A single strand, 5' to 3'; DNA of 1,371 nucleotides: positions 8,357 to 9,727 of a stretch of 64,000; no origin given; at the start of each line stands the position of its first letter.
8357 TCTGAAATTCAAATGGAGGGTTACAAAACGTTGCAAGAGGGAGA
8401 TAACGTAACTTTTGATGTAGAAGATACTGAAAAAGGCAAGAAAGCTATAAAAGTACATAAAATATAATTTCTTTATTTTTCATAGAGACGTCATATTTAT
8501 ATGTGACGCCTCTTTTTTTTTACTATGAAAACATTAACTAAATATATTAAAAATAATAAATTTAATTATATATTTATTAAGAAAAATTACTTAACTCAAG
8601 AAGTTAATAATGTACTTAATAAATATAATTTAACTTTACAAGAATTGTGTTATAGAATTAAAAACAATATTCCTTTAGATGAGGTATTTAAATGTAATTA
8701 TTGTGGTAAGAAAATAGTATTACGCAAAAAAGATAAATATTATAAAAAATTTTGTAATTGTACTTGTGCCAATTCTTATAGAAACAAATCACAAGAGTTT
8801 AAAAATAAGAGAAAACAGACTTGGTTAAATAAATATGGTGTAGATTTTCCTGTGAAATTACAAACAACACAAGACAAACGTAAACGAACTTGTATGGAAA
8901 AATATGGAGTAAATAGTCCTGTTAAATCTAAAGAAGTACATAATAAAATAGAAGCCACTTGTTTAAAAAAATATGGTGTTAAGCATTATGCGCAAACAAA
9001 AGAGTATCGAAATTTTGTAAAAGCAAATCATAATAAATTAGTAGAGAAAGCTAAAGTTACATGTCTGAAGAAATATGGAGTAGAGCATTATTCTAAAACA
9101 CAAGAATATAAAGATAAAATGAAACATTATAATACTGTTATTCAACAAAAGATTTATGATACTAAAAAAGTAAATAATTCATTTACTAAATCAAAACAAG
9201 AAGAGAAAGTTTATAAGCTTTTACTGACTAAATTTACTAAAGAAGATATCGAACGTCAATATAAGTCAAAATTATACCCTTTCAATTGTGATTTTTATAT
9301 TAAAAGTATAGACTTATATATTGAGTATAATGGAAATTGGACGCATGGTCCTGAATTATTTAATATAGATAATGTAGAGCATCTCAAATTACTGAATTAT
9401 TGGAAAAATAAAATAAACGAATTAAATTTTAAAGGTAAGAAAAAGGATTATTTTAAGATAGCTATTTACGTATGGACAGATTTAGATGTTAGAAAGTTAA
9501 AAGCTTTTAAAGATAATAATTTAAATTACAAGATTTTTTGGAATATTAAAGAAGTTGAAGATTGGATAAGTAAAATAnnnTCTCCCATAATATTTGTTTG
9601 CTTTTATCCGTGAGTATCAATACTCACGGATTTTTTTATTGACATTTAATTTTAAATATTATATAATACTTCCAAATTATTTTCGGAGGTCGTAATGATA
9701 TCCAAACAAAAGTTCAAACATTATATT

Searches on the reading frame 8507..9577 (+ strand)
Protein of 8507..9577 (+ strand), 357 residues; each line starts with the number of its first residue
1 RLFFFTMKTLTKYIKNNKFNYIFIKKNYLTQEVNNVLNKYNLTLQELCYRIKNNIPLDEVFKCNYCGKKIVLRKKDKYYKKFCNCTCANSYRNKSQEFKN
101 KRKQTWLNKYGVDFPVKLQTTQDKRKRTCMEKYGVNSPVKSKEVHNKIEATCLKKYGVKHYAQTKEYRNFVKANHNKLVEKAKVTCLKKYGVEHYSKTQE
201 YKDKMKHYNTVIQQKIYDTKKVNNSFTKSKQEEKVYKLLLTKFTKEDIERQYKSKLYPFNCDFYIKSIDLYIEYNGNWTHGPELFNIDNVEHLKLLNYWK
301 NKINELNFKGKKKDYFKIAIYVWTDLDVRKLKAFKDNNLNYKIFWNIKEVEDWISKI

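Call 26: search_protein_families(library=phrogs, proteins=[window:8507-9577:+], max_evalue=0.00001)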
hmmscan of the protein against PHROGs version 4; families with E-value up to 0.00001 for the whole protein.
window:8507-9577:+ (357 aa): 2 families
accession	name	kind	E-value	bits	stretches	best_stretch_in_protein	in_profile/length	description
phrog_3339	-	DNA, RNA and nucleotide metabolism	2.8e-17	64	1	15-295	28-318/536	homing endonuclease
phrog_12131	-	DNA, RNA and nucleotide metabolism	3.7e-08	33.8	1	89-176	97-183/313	homing endonuclease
